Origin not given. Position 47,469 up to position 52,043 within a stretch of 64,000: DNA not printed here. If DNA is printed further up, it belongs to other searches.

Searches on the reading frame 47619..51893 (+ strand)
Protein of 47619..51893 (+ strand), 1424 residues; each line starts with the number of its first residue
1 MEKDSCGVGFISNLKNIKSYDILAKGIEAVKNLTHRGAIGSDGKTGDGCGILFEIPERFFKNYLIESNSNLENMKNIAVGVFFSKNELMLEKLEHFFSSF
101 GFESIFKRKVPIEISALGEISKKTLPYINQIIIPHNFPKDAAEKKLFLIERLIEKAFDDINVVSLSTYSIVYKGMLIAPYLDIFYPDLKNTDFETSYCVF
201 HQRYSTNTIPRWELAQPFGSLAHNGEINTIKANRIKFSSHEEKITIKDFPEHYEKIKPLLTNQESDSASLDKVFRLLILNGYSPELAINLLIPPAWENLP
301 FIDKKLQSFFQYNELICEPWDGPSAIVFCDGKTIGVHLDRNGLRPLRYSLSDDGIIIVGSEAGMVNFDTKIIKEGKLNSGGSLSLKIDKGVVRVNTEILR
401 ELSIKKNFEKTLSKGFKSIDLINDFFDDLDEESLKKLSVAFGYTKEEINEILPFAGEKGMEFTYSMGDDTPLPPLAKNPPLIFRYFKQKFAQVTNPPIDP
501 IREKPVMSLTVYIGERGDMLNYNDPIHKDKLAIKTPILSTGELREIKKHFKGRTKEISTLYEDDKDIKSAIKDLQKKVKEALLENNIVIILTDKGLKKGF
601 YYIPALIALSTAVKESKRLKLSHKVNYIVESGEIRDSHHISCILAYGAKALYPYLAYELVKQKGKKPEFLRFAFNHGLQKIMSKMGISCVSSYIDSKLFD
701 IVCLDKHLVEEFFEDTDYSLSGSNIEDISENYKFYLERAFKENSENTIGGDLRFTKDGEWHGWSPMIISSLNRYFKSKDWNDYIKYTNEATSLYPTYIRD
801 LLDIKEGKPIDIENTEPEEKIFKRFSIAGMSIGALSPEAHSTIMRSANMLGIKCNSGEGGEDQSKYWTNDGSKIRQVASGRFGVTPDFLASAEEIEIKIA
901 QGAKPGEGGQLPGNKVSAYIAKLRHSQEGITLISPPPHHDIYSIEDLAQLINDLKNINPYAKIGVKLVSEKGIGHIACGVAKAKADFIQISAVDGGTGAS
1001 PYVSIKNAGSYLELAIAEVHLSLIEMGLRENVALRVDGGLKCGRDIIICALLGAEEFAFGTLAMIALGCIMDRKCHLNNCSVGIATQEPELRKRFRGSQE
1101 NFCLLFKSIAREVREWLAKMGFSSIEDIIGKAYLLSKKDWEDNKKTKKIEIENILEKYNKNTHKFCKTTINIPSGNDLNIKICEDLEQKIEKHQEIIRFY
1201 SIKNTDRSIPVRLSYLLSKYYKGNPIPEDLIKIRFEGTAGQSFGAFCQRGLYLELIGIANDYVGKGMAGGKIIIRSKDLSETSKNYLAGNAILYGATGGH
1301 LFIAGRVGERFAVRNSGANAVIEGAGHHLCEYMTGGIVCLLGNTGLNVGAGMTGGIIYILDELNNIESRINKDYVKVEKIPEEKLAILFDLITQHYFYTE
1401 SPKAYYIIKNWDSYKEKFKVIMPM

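Call 5: search_protein_families(library=pfam, proteins=[window:47619-51893:+], max_evalue=0.01)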
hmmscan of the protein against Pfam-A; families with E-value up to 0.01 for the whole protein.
window:47619-51893:+ (1424 aa): 4 families
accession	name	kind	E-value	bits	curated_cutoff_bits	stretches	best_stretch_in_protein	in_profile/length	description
PF01645.23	Glu_synthase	-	2.9e-137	458.2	20.4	1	774-1122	14-368/369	Conserved region in glutamate synthase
PF00310.26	GATase_2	-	7.8e-127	423.9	19.9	1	6-410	1-419/420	Glutamine amidotransferases class-II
PF04898.20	Glu_syn_central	-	4.5e-80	269.4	22.8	1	439-704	4-276/277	Glutamate synthase central domain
PF01493.24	GXGXG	-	9.3e-71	237.7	32.5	1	1200-1384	1-187/190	GXGXG motif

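Call 24: list_cluster_members(proteins=[P0001, P0004, P0007, P0012, P0014, window:47619-51893:+, window:41135-42841:-, window:30761-32500:-, L001:13173-14882:+, L001:6216-7973:+])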
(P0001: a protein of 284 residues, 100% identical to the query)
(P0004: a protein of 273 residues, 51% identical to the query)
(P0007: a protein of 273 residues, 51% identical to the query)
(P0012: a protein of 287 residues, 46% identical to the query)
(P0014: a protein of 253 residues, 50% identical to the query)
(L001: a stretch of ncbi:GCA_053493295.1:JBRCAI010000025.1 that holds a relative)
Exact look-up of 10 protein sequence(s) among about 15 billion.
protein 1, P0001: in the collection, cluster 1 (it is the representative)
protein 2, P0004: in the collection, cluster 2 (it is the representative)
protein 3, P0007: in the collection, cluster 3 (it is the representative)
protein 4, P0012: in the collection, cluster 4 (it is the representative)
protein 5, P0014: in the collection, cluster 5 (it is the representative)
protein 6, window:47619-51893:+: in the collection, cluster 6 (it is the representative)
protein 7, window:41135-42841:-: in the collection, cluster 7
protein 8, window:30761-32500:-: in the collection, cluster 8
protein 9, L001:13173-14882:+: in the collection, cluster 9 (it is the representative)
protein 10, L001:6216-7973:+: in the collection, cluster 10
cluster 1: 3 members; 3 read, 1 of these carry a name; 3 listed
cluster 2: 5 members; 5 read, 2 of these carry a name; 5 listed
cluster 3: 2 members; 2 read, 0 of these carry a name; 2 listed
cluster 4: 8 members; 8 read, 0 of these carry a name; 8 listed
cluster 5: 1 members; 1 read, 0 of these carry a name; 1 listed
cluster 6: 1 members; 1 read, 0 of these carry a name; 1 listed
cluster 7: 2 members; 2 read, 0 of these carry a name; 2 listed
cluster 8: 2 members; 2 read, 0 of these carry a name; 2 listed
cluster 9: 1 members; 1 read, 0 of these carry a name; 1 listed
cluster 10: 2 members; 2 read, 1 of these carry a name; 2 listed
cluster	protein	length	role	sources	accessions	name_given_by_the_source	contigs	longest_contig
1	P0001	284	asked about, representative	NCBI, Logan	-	-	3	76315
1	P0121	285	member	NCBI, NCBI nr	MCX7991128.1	MAG: hypothetical protein N2999_03695 [Proteobacteria bacterium] | hypothetical protein [Pseudomonadota bacterium]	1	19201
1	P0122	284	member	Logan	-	-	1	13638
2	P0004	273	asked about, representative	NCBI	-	-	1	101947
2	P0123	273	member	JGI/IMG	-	hypothetical protein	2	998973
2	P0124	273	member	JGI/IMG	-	hypothetical protein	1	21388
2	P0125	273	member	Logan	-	-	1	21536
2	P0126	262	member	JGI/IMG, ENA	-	-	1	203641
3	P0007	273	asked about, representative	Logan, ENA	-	-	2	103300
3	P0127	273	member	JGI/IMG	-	-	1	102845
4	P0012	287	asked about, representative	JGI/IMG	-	-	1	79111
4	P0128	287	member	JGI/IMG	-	-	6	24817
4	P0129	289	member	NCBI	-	-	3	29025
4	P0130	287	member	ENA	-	-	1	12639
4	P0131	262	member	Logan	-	-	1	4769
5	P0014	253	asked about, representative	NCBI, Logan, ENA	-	-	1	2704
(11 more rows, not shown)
